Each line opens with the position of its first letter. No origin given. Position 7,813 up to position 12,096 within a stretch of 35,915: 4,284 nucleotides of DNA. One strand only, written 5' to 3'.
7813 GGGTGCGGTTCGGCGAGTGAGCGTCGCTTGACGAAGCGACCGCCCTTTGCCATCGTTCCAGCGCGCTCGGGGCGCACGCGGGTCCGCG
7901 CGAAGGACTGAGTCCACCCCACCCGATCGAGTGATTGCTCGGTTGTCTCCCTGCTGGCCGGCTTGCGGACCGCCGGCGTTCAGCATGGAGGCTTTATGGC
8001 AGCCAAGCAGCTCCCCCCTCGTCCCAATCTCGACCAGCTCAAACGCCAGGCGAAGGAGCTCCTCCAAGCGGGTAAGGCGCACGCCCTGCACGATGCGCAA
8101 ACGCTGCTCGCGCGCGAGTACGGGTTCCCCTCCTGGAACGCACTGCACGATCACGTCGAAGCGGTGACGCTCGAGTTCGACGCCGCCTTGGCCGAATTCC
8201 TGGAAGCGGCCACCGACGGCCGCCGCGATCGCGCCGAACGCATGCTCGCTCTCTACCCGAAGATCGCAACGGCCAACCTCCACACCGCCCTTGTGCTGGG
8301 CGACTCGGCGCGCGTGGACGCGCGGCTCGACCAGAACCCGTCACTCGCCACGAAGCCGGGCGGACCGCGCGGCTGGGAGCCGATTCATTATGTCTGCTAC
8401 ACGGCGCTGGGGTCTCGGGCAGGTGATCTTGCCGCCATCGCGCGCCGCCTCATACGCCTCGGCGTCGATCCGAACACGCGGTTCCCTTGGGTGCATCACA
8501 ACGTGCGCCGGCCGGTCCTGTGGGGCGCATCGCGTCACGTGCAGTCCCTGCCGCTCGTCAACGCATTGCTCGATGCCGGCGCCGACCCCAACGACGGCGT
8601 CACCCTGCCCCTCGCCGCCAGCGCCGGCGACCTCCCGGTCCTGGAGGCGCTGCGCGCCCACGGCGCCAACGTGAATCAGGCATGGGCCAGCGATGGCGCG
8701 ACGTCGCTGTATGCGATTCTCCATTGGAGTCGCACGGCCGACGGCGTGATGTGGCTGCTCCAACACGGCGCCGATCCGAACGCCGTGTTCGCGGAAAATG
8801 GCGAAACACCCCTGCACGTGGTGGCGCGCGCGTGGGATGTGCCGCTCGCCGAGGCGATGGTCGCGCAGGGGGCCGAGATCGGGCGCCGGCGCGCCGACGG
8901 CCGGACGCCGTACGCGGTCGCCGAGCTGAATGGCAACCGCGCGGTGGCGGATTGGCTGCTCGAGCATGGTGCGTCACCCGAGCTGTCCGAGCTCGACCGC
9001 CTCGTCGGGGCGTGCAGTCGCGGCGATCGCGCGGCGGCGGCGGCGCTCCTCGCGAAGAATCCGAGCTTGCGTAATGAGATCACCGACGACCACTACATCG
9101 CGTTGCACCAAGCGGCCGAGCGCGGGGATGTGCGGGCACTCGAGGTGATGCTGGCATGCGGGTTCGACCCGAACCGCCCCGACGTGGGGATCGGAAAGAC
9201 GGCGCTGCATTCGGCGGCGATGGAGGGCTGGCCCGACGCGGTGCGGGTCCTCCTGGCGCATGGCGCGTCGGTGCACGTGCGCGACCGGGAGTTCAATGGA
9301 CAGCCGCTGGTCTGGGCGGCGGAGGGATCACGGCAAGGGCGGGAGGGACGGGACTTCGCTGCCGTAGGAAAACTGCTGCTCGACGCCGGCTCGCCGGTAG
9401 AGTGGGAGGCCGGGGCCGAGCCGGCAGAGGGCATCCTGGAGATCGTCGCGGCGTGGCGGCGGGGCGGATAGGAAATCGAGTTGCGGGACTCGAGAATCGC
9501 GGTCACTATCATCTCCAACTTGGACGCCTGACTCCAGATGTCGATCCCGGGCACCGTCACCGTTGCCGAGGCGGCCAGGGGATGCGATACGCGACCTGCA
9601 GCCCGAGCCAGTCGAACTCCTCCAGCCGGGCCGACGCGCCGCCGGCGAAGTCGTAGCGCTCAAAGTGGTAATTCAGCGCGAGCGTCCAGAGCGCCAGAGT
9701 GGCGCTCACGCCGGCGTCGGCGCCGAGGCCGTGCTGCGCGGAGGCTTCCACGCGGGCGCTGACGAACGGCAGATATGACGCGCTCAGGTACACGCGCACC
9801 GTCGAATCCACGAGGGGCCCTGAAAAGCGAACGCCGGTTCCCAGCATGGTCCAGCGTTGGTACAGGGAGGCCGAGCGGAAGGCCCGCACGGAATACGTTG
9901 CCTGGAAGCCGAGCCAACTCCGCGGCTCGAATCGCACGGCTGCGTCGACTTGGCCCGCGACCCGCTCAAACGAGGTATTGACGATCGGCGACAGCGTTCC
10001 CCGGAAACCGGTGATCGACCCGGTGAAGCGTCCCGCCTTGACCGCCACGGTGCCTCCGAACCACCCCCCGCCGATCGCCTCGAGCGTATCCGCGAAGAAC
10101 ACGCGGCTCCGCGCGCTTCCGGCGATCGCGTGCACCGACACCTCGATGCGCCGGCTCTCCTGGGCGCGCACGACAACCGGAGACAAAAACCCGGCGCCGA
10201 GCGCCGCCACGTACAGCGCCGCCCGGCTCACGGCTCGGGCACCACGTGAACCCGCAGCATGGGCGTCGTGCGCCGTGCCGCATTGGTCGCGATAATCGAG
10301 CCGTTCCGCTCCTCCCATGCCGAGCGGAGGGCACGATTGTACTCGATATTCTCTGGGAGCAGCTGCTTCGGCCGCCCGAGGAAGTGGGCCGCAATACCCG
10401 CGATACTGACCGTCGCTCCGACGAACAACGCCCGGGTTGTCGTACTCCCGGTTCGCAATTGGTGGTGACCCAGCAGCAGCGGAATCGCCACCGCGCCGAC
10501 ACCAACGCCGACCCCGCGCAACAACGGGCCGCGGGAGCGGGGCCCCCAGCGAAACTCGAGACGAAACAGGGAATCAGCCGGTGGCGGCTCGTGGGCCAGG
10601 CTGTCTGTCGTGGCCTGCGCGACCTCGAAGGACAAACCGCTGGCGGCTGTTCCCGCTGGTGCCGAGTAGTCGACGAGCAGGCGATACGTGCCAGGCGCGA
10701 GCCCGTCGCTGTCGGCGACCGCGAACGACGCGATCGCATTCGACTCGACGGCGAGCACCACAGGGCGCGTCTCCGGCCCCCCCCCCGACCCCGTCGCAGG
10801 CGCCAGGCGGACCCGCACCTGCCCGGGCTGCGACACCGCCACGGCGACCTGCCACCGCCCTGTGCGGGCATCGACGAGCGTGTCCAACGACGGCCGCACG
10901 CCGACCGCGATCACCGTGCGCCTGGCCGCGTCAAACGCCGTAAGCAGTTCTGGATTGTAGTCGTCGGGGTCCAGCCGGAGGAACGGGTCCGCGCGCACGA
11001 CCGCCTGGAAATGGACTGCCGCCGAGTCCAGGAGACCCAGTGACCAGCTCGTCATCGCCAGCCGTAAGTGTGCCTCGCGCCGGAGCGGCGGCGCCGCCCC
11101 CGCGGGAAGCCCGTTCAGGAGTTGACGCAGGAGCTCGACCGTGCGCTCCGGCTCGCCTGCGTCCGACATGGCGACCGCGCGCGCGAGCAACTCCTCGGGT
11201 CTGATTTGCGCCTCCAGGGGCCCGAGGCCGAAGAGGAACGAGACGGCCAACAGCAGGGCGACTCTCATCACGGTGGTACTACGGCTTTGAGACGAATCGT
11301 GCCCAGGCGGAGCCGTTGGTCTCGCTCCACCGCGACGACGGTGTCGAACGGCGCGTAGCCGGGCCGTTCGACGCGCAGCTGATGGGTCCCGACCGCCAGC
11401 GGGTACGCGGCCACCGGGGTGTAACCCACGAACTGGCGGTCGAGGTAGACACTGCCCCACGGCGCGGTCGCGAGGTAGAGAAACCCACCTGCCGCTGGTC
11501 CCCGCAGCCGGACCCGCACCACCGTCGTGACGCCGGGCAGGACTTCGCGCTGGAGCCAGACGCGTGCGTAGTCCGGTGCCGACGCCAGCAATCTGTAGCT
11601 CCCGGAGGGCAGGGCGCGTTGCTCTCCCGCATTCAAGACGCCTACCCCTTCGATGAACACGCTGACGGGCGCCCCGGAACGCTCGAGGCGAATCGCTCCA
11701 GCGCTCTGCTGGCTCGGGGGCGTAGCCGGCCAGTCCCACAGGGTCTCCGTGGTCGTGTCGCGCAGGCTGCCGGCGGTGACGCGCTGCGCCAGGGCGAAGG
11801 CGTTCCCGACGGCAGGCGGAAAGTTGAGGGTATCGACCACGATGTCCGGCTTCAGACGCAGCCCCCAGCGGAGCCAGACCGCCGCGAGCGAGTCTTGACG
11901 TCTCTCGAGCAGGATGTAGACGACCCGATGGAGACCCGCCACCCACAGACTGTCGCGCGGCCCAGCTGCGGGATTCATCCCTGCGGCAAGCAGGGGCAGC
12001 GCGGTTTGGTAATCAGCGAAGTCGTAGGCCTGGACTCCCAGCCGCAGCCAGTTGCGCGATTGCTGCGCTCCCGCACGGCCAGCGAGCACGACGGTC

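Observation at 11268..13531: Ser/Thr kinase with an extracytoplasmic PEGA sensor co-encoded with a free 2xPEGA protein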

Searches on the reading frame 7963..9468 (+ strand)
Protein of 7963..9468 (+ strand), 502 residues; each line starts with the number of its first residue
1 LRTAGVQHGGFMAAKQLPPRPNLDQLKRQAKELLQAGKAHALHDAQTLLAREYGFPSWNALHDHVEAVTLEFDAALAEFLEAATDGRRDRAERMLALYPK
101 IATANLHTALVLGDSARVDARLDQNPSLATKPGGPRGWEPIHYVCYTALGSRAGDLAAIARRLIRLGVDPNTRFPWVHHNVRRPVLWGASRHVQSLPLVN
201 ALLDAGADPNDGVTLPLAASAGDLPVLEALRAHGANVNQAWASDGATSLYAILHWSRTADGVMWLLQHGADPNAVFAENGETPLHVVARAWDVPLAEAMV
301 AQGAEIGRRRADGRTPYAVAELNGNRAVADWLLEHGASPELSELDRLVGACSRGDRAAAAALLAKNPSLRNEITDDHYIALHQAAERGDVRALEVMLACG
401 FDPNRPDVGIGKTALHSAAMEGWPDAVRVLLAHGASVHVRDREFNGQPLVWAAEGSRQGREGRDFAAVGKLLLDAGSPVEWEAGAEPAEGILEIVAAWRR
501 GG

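Call 3: search_protein_families(library=pfam, proteins=[window:7963-9468:+], max_evalue=0.1)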
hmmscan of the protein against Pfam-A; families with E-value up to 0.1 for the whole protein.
window:7963-9468:+ (502 aa): 8 families
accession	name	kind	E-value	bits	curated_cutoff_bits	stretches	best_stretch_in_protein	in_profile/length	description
PF12796.13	Ank_2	-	1.5e-30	106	27.3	4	381-455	1-70/90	Ankyrin repeats (3 copies)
PF00023.36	Ank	-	2.2e-29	100.3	21.1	1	411-442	2-33/33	Ankyrin repeat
PF13637.12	Ank_4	-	2.4e-24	85.3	22.7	3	381-422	1-41/50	Ankyrin repeats (many copies)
PF13606.12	Ank_3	-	4.8e-21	72.7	22.3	1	411-438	2-29/30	Ankyrin repeat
PF13857.12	Ank_5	-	1.1e-11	45.3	27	1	265-320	1-56/56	Ankyrin repeats (many copies)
PF24521.3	Ank_KRIT1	-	0.0027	17.9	80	0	380-435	21-70/149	KRIT1 ankyrin-repeats domain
PF23745.1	ANK_LRRK2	-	0.0049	17.2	27.5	0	291-365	42-115/130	LRRK2 ANK repeat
PF20066.5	Glyoxalase_8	-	0.0083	16.6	23.7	1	19-66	4-55/143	Glyoxalase superfamily protein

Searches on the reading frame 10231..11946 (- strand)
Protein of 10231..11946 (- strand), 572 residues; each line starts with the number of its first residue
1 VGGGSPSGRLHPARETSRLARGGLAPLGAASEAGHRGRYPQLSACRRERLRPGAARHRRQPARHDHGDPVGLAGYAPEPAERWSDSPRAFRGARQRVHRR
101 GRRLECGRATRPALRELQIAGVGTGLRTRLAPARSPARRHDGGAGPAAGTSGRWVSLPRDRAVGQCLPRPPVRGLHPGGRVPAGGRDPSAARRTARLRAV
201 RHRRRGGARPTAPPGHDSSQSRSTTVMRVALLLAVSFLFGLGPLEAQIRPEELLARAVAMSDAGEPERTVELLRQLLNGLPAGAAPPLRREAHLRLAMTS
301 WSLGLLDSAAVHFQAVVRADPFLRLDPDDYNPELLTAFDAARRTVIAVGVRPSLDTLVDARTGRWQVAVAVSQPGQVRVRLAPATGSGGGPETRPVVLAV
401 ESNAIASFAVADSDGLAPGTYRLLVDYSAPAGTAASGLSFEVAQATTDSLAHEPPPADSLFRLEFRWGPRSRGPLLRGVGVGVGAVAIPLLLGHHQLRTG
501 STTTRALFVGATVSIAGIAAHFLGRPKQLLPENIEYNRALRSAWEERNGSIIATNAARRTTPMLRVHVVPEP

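Call 3: search_protein_families(library=pfam, proteins=[window:10231-11946:-], max_evalue=0.1)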
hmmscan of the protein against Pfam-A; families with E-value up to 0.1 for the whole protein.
window:10231-11946:- (572 aa): 2 families
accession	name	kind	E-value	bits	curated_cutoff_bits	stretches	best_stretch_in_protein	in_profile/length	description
PF13428.12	TPR_14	-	0.0027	18.7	23.5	0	250-279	1-30/44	Tetratricopeptide repeat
PF13432.12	TPR_16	-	0.024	15.5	32.7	0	272-322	19-63/65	Tetratricopeptide repeat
